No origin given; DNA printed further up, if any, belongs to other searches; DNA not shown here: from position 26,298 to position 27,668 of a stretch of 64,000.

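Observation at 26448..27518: MamK-like actin homolog with no magnetosome genes nearby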

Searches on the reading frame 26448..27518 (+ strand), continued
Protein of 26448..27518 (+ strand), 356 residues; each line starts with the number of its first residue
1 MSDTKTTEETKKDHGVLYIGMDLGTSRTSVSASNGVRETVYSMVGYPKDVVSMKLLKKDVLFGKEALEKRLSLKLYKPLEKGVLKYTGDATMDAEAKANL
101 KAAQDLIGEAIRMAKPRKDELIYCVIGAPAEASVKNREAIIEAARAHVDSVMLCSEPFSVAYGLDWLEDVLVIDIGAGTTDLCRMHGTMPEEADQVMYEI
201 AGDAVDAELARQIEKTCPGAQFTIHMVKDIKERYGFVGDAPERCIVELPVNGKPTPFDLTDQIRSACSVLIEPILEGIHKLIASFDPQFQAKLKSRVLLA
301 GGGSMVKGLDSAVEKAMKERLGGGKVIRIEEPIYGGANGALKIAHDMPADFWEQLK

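Call 67: list_cluster_members(proteins=[P0428, window:26448-27518:+, window:24855-25619:+, P0309, P0311, P0361, P0341, P0130, P0265, P0133])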
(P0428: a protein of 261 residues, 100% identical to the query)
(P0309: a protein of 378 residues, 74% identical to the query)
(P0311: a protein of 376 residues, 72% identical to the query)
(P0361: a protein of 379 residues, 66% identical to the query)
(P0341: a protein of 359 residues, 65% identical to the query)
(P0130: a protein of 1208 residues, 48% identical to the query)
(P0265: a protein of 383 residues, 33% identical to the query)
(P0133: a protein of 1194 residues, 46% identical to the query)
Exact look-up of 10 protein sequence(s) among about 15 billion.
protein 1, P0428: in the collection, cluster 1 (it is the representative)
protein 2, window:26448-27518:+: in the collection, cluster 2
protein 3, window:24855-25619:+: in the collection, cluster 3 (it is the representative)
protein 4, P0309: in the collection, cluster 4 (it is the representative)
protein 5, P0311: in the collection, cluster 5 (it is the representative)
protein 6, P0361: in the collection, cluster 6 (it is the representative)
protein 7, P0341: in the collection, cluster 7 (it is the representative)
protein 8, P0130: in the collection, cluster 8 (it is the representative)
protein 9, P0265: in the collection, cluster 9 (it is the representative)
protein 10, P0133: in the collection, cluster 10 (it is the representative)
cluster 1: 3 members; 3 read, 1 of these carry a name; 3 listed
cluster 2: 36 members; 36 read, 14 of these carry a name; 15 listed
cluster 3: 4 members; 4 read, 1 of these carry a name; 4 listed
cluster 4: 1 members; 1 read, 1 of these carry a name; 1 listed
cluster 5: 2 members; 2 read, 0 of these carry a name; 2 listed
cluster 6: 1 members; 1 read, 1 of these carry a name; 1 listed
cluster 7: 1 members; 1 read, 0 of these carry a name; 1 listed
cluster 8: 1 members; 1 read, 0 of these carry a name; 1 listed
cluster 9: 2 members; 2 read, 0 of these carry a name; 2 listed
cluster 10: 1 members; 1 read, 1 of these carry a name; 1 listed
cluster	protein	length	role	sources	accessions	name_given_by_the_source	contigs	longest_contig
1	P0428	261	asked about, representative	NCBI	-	-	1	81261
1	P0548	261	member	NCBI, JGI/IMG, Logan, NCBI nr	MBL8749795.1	MAG: hypothetical protein JNK78_11590 [Planctomycetes bacterium] | hypothetical protein [Planctomycetota bacterium]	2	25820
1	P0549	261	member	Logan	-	-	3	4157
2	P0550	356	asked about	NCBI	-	-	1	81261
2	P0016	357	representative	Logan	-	-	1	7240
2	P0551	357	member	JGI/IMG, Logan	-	rod shape-determining protein MreB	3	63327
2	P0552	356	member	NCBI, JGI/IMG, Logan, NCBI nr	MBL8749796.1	MAG: rod shape-determining protein [Planctomycetes bacterium] | rod shape-determining protein [Planctomycetota bacterium]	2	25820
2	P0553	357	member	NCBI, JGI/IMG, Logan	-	rod shape-determining protein MreB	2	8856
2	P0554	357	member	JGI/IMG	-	rod shape-determining protein MreB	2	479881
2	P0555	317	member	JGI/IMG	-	rod shape-determining protein MreB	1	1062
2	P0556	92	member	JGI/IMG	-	rod shape-determining protein MreB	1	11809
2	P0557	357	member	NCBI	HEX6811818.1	MAG TPA: MamK family actin-like protein [Planctomycetota bacterium]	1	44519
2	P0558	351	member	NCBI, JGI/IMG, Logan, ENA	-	rod shape-determining protein MreB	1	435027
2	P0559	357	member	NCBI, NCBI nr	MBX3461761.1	MAG: rod shape-determining protein [Planctomycetes bacterium] | rod shape-determining protein [Planctomycetota bacterium]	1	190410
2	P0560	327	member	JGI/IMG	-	rod shape-determining protein MreB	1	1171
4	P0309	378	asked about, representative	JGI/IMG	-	rod shape-determining protein MreB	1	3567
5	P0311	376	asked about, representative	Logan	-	-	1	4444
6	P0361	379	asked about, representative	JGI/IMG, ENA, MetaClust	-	rod shape-determining protein MreB | \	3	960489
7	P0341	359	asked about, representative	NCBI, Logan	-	-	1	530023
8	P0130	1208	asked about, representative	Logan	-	-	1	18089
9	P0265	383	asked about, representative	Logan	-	-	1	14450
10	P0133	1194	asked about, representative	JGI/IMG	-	rod shape-determining protein MreB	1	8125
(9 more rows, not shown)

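Call 79: find_encoding_contigs(protein=P0361, flank=5000, max_places=1)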
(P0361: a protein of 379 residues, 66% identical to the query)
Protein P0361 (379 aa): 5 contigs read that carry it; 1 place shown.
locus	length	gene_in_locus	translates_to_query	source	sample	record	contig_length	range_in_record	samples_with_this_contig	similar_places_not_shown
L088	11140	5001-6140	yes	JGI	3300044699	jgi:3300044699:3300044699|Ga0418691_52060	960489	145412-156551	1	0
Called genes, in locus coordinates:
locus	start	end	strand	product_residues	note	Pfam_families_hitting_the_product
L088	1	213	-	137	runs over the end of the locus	-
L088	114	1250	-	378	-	PF01943:Polysacc_synt, PF13440:Polysacc_synt_3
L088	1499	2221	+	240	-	PF02563:Poly_export, PF22461:SLBB_2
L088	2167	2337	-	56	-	-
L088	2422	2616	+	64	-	-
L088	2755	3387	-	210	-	-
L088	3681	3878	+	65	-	-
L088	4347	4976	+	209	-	-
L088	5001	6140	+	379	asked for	PF00022:Actin (faint), PF06723:MreB_Mbl, PF14450:FtsA (faint), PF25229:Salactin (weak)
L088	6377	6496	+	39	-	PF19029:DUF883_C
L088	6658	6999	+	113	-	-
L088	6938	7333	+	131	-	-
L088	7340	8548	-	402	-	PF01098:FTSW_RODA_SPOVE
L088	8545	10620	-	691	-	PF00905:Transpeptidase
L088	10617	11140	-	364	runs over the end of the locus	-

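Call 80: find_encoding_contigs(protein=P0311, flank=5000, max_places=2)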
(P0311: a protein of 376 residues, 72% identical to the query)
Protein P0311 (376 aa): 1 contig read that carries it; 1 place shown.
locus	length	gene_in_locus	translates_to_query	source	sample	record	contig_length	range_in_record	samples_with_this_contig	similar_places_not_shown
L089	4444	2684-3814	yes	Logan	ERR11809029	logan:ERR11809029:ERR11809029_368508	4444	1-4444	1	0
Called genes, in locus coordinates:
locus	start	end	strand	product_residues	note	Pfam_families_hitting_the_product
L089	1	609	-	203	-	?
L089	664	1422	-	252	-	PF10609:ParA (weak), PF13614:AAA_31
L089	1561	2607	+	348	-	-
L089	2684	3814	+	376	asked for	PF06723:MreB_Mbl, PF25216:Volactin (faint), PF25229:Salactin (weak), PF00022:Actin (faint), PF01869:BcrAD_BadFG (faint), PF14450:FtsA (faint)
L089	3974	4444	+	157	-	?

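Call 81: find_encoding_contigs(protein=P0341, flank=5000, max_places=1)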
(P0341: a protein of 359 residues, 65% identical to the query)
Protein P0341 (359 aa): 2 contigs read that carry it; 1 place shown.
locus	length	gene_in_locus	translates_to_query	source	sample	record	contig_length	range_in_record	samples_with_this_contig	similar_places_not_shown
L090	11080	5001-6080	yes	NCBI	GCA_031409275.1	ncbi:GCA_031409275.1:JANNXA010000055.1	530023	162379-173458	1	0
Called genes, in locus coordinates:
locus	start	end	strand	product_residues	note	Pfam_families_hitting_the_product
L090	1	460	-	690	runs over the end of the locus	PF00270:DEAD, PF00271:Helicase_C, PF19833:RecG_dom3_C (weak)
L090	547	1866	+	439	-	PF03781:FGE-sulfatase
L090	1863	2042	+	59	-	-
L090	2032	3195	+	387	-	-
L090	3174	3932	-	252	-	PF10609:ParA (weak), PF01656:CbiA (faint), PF06564:CBP_BcsQ (weak), PF13614:AAA_31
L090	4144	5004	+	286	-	-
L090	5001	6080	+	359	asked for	PF06723:MreB_Mbl, PF25229:Salactin, PF00022:Actin (faint)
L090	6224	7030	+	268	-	PF01040:UbiA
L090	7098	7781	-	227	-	PF21948:LplA-B_cat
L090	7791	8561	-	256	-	PF00149:Metallophos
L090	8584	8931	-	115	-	PF00111:Fer2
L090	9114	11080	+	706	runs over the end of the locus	PF07715:Plug, PF00593:TonB_dep_Rec_b-barrel, PF14905:OMP_b-brl_3 (faint)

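Call 86: find_encoding_contigs(protein=P0321, flank=5000, max_places=1)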
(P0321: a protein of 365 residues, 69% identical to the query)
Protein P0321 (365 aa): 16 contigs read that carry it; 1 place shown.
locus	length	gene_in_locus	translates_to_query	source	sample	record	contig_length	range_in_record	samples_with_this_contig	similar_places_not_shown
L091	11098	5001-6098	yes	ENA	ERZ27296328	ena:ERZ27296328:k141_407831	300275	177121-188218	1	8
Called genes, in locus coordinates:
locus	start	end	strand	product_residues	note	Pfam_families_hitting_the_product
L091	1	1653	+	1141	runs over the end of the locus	PF00069:Pkinase, PF07714:PK_Tyr_Ser-Thr, PF24807:WD40_CDC20-Fz, PF24814:WD40_Prp19, PF25174:Beta-prop_THOC3, PF25175:Beta-prop_WDR5, PF23414:Beta-prop_EML_2, PF25172:Beta-prop_WDR3_2nd, +68 more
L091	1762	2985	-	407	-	PF22025:ThiI_fer, PF02926:THUMP, PF02568:ThiI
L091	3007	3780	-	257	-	PF10609:ParA (weak), PF13614:AAA_31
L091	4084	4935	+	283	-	-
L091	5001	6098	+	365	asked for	PF25229:Salactin, PF00022:Actin (faint), PF06723:MreB_Mbl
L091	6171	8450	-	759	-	PF05569:Peptidase_M56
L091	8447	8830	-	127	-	PF03965:Penicillinase_R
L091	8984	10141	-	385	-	PF00266:Aminotran_5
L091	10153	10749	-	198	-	PF04978:MST, PF05163:DinB (faint), PF12867:DinB_2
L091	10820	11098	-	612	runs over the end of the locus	PF05299:Peptidase_M61 (faint), PF13180:PDZ_2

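Call 87: find_encoding_contigs(protein=P0380, flank=5000, max_places=1)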
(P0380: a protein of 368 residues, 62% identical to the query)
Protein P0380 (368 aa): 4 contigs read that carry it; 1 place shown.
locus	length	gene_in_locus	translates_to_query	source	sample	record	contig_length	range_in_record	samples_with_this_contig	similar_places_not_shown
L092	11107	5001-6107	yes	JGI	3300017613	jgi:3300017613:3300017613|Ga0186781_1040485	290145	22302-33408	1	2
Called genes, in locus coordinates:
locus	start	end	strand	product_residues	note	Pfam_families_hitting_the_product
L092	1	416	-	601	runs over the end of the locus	PF16697:Yop-YscD_cpl, PF00498:FHA, PF00092:VWA, PF13519:VWA_2, PF25106:VWA_4 (weak)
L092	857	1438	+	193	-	PF03602:Cons_hypoth95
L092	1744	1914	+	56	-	-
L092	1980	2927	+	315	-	-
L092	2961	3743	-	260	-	PF10609:ParA, PF13614:AAA_31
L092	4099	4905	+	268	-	-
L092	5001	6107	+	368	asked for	PF00022:Actin (faint), PF06723:MreB_Mbl, PF25229:Salactin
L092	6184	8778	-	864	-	-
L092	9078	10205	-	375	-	-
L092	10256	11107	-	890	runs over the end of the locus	-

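Call 88: find_encoding_contigs(protein=P0384, flank=5000, max_places=1)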
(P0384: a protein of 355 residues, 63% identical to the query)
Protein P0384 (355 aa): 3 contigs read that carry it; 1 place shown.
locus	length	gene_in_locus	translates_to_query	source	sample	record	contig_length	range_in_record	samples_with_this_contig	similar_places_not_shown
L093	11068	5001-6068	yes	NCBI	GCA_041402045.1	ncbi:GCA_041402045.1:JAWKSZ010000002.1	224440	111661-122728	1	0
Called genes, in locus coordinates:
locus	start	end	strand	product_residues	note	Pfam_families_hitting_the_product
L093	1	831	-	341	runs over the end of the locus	PF01210:NAD_Gly3P_dh_N, PF03807:F420_oxidored (weak), PF07479:NAD_Gly3P_dh_C, PF20618:GPD_NAD_C_bact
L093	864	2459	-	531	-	PF01553:Acyltransferase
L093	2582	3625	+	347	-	-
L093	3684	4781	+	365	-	-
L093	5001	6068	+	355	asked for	PF00022:Actin (faint), PF06723:MreB_Mbl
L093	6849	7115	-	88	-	-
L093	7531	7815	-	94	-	PF02397:Bac_transf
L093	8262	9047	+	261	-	PF03808:Glyco_tran_WecG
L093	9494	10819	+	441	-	PF00308:Bac_DnaA, PF08299:Bac_DnaA_C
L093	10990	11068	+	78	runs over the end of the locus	PF08984:DUF1858 (weak)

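Call 92: search_protein_families(library=pfam, proteins=[P0130, P0133, P0127, P0164, P0172, P0154, P0143, P0128], max_evalue=0.001)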
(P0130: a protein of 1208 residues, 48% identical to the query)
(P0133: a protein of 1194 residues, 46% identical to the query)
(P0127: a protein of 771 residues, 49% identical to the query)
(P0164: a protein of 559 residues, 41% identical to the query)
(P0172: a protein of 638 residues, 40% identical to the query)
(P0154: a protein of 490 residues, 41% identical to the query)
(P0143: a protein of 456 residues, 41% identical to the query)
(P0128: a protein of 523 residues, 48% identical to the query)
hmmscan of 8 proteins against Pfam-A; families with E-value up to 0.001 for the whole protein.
P0130 (1208 aa): 4 families
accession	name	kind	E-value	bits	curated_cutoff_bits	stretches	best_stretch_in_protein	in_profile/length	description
PF06723.19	MreB_Mbl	-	7e-29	101.1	27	1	882-1200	4-322/327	MreB/Mbl protein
PF00022.25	Actin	-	3.3e-10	39.6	27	1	917-1073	44-194/410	Actin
PF14450.12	FtsA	-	2e-05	25.4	31.8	1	1026-1188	2-123/127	Cell division protein FtsA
PF22128.2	Alp7A_like_C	-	0.00039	20.7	22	1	1025-1172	3-138/156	Alp7A C-terminal domain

P0133 (1194 aa): 2 families
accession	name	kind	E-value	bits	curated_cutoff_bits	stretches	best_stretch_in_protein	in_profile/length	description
PF06723.19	MreB_Mbl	-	1.4e-24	87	27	1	867-1181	4-318/327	MreB/Mbl protein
PF00022.25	Actin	-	2.5e-07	30.1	27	0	902-1055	44-190/410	Actin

P0127 (771 aa): 6 families
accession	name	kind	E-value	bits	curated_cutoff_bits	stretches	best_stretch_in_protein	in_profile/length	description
PF06723.19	MreB_Mbl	-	2.4e-29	102.7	27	1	445-762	4-321/327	MreB/Mbl protein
PF00022.25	Actin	-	9.9e-13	47.9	27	1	480-646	44-207/410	Actin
PF14450.12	FtsA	-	1.8e-07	32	31.8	1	589-753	2-125/127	Cell division protein FtsA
PF25229.1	Salactin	-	9.7e-07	28.6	27.1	1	445-763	4-334/335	Salactin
PF22128.2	Alp7A_like_C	-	2.8e-05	24.4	22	1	588-742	3-145/156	Alp7A C-terminal domain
PF21522.3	MreB-like_C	-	0.00032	21.7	27.8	0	589-696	1-105/123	Archaeal actin homologue MreB-like, C-terminal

P0164 (559 aa): 4 families
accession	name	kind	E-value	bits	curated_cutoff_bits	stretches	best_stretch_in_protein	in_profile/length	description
PF06723.19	MreB_Mbl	-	8.1e-19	68.1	27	1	225-514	4-297/327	MreB/Mbl protein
PF00022.25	Actin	-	1e-06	28.1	27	1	246-431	30-212/410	Actin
PF25229.1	Salactin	-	0.00011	21.8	27.1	1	371-541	153-332/335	Salactin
PF21522.3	MreB-like_C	-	0.00099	20.1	27.8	0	370-502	2-115/123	Archaeal actin homologue MreB-like, C-terminal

P0172 (638 aa): 2 families
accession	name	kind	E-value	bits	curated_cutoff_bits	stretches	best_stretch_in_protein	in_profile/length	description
PF06723.19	MreB_Mbl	-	2.6e-16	59.8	27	1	304-617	4-317/327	MreB/Mbl protein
PF00022.25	Actin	-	2.2e-09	36.9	27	1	326-505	31-201/410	Actin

P0154 (490 aa): 3 families
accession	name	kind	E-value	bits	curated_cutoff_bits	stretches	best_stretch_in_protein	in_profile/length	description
PF06723.19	MreB_Mbl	-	2e-26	93.1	27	1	155-446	3-297/327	MreB/Mbl protein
PF00022.25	Actin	-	1.5e-14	53.8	27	1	174-364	27-209/410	Actin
PF25229.1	Salactin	-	0.00015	21.4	27.1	1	198-474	46-333/335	Salactin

P0143 (456 aa): 5 families
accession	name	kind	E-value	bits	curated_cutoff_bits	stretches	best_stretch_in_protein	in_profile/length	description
PF06723.19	MreB_Mbl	-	6e-14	52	27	1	232-402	121-298/327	MreB/Mbl protein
PF00022.25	Actin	-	6.6e-09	35.3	27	1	234-304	125-194/410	Actin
PF14450.12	FtsA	-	6.6e-06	26.9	31.8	1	256-403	2-112/127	Cell division protein FtsA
PF25229.1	Salactin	-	0.00016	21.3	27.1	1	257-429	154-333/335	Salactin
PF21522.3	MreB-like_C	-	0.00044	21.3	27.8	0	309-392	39-118/123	Archaeal actin homologue MreB-like, C-terminal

P0128 (523 aa): 5 families
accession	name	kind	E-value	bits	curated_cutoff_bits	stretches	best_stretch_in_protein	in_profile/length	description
PF06723.19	MreB_Mbl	-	2.9e-32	112.2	27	1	197-514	4-321/327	MreB/Mbl protein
PF00022.25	Actin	-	2e-15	56.7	27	1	217-436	29-240/410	Actin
PF25229.1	Salactin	-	5.6e-12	45.8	27.1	1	197-515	4-334/335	Salactin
PF25216.1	Volactin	-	1e-08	35.5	35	1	240-512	61-321/321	Volactin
PF14450.12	FtsA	-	3.3e-06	27.9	31.8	1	341-507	2-127/127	Cell division protein FtsA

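Call 98: predict_structure(alignment_id=A1)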
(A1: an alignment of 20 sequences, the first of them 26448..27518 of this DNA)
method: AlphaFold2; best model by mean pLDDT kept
length: 356 residues; sequences in the alignment: 20
mean_pLDDT: 66.1   pTM: 0.62
mean pLDDT of the five models: 66.1, 64.0, 62.9, 53.9, 53.7
residues with pLDDT >= 90: 44; 70-90: 110; 50-70: 131; < 50: 71
segments of 3 or more residues with pLDDT < 50: 1-8, 42-91, 330-335
pLDDT, mean of each block of 10 residues (from residue 1): 38 63 54 55 35 33 33 29 43 61 70 73 67 57 74 64 59 74 67 73 88 95 87 86 92 95 94 84 69 67 74 85 67 52 61 56
secondary structure, 60 per line:
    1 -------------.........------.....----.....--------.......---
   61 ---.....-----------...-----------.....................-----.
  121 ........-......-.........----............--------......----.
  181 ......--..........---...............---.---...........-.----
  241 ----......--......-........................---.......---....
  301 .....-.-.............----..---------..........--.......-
elements in order: E14-22 E29-33 E38-42 H51-57 H64-68 H94-114 E120-128 H130-135 H137-145 E150-155 H156-161 E170-175 E180-186 E189-198 H202-216 H224-234 E245-250 E253-258 H260-283 H287-293 E297-301 H302-305 H309-321 H337-346 H349-355

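Call 100: fold_search(model_id=the predicted structure, library=pdb)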
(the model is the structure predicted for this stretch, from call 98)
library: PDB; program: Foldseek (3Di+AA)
matches with E <= 10: 1182; with E <= 0.001: 794
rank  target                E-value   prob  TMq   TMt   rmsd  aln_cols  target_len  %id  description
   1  5ljw_A                6.6e-27  1.00  0.70  0.75   9.7       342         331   35  MamK non-polymerising A278D mutant bound to AMPPNP (released 2016-11-16)
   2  5ljw_B                1.6e-26  1.00  0.66  0.71  10.0       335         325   36  MamK non-polymerising A278D mutant bound to AMPPNP (released 2016-11-16)
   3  5ljv_A                4.9e-26  1.00  0.75  0.81   8.8       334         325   35  MamK double helical filament (released 2016-11-16)
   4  8r2n_A                1.6e-22  1.00  0.70  0.71   8.2       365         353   27  Structure of the BeeR filament (released 2025-03-05)
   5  5jyg_A                4.2e-17  1.00  0.71  0.76   9.0       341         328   35  Cryo-EM structure of the MamK filament at 6.5 A (released 2016-07-27)
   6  9a5t_B                3.3e-16  1.00  0.66  0.69   8.6       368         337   19  Integrative model of MBL-MREB by crosslinking MS and deep learning (released 2024-09-18)
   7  7e1g_A                7.0e-16  1.00  0.64  0.68   8.6       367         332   15  Structure of MreB3 from Spiroplasma eriocheiris (released 2022-02-16)
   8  7zpt                  9.9e-16  1.00  0.64  0.68   8.9       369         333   19  Crystal structure of MreB from Geobacillus stearothermophilus ATCC7953 (released 2023-05-10)
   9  7e1g_B                1.5e-15  1.00  0.63  0.67   8.8       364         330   15  Structure of MreB3 from Spiroplasma eriocheiris (released 2022-02-16)
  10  8azg                  1.8e-15  1.00  0.66  0.71   8.8       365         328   21  Crystal structure of MreB from Geobacillus stearothermophilus ATCC7953 in complex with ATP (released 2023-09-13)
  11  7zpu                  2.1e-15  1.00  0.64  0.71   9.8       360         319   20  Crystal structure of MreB from Geobacillus stearothermophilus ATCC7953 in complex with ATP (released 2023-05-10)
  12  8aam                  3.0e-15  1.00  0.64  0.70  10.4       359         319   20  Crystal structure of MreB from Geobacillus stearothermophilus ATCC7953 (released 2023-07-12)
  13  4czm_A                4.1e-15  1.00  0.62  0.65   8.9       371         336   17  C. crescentus MreB, monomeric, AMPPNP (released 2014-08-13)
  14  4czi                  5.8e-15  1.00  0.62  0.69   7.8       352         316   18  C. crescentus MreB, single filament, empty (released 2014-06-11)
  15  7bvy                  6.5e-15  1.00  0.66  0.70   8.3       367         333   16  Crystal structure of MreB 5 of Spiroplasma citri bound to AMPPNP (released 2020-10-14)
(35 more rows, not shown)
